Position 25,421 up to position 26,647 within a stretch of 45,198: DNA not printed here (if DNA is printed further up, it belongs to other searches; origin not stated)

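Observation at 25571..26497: LuxR-family regulator with a phosphorylation-incompetent pseudo-receiver domain immediately upstream of the eCIS operon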

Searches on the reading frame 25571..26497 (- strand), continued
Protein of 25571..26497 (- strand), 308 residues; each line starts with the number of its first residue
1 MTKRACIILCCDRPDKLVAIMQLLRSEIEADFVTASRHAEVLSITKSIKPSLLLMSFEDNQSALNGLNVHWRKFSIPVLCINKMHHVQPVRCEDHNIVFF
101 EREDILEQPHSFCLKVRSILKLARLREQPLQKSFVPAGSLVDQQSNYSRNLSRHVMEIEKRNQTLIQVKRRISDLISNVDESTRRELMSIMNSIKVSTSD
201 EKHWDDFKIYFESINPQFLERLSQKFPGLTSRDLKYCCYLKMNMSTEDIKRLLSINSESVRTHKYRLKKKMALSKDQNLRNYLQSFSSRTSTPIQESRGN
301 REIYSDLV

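Call 40: search_protein_families(library=pfam, alignment_id=A2, max_evalue=0.01)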
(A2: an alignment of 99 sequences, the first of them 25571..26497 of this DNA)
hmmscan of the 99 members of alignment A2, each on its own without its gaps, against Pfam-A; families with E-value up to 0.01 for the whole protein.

A. member 1, window:25571-26497:- (308 aa): 1 family
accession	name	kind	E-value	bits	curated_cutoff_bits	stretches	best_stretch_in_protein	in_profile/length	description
PF00196.25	GerE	-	0.0075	16.3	23.5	0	229-279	3-53/57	Bacterial regulatory proteins, luxR family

B. families by the number of members that match (of 99 scanned): 15 families
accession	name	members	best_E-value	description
PF00196.25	GerE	89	8.2e-05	Bacterial regulatory proteins, luxR family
PF18739.6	HEPN_Apea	9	0.00054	Apea-like HEPN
PF08336.16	P4Ha_N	9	0.0012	Prolyl 4-Hydroxylase alpha-subunit, N-terminal region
PF12827.12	Peroxin-22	5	0.0003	Peroxisomal biogenesis protein family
PF25294.1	RENR_N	2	0.0047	Renin receptor N-terminal domain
PF19753.4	DUF6240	1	0.0015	Family of unknown function (DUF6240)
PF05016.21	ParE_toxin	1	0.0029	ParE toxin of type II toxin-antitoxin system, parDE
PF04029.19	2-ph_phosp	1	0.0049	2-phosphosulpholactate phosphatase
PF10087.14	DUF2325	1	0.0059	Uncharacterized protein conserved in bacteria (DUF2325)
PF06924.17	DUF1281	1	0.0065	Protein of unknown function (DUF1281)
PF08281.18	Sigma70_r4_2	1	0.0071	Sigma-70, region 4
PF13476.12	AAA_23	1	0.0072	AAA domain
PF09074.15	Mer2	1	0.0086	Mer2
PF06479.17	Ribonuc_2-5A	1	0.0094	Ribonuclease 2-5A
PF20210.4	Laa1_Sip1_HTR5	1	0.0097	Laa1/Sip1/HEATR5 HEAT repeat region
